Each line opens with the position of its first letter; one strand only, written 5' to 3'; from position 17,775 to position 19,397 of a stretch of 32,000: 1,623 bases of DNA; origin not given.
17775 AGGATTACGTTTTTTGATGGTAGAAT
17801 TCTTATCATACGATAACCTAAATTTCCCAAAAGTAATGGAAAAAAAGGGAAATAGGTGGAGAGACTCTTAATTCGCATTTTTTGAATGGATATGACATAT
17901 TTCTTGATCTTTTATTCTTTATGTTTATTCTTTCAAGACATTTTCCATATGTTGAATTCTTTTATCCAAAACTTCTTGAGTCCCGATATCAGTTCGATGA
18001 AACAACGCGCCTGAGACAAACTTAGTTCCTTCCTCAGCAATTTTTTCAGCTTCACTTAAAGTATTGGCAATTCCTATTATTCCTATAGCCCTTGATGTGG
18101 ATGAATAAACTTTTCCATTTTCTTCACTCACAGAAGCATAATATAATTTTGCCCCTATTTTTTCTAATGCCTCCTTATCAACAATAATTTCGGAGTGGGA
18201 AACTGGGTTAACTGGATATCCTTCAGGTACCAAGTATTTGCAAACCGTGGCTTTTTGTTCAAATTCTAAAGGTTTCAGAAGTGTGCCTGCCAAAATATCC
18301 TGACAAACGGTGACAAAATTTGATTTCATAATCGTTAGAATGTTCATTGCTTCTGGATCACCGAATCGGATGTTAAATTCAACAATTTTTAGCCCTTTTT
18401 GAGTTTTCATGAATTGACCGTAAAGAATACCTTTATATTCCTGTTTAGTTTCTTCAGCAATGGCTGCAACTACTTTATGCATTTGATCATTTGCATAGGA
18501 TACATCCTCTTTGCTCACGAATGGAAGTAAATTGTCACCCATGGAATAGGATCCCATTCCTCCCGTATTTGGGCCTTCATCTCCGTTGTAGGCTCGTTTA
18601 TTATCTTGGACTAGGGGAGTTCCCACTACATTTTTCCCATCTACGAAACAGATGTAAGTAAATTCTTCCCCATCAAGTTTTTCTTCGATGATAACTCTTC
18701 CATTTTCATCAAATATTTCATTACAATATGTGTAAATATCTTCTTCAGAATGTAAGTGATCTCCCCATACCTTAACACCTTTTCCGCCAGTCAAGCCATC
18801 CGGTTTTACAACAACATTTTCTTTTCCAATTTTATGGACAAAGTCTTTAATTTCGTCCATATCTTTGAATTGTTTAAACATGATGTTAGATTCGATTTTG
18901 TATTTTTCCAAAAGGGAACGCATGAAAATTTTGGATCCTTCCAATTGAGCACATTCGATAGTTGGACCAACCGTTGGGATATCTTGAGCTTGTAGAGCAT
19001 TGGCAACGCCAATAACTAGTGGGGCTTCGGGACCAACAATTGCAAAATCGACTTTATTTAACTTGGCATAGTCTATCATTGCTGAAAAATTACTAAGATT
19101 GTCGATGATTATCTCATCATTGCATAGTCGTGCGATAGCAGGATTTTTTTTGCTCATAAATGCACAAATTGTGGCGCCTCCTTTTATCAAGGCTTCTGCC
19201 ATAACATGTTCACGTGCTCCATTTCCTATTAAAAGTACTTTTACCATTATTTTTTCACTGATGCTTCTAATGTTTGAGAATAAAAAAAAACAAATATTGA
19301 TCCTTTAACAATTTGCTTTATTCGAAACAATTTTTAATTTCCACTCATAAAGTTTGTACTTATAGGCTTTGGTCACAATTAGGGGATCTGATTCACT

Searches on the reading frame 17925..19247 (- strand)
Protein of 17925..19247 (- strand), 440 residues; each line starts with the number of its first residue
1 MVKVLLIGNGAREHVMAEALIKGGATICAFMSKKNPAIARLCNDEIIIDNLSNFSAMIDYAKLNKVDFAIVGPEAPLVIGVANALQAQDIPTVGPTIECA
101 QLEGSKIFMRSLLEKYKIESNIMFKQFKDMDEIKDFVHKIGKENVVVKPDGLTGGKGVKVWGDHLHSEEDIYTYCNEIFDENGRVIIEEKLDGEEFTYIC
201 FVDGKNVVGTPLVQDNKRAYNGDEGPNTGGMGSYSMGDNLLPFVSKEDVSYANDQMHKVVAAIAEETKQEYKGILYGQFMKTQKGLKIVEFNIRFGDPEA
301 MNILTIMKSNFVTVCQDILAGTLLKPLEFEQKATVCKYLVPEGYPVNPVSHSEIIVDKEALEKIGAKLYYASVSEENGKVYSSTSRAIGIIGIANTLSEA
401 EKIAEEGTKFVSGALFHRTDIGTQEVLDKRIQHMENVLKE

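Call 88: search_protein_families(library=pfam, proteins=[window:17925-19247:-], max_evalue=0.00001)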
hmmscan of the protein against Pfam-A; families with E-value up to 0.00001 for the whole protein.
window:17925-19247:- (440 aa): 3 families
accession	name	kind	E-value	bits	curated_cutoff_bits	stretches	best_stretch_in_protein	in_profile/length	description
PF01071.24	GARS_A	-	2.8e-55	187.6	27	1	104-300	1-194/194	Phosphoribosylglycinamide synthetase, ATP-grasp (A) domain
PF02844.21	GARS_N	-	2.8e-22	79.8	29.5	1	3-103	2-100/100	Phosphoribosylglycinamide synthetase, N domain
PF02843.22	GARS_C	-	8.9e-16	58.5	34.8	1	334-423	1-91/92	Phosphoribosylglycinamide synthetase, C domain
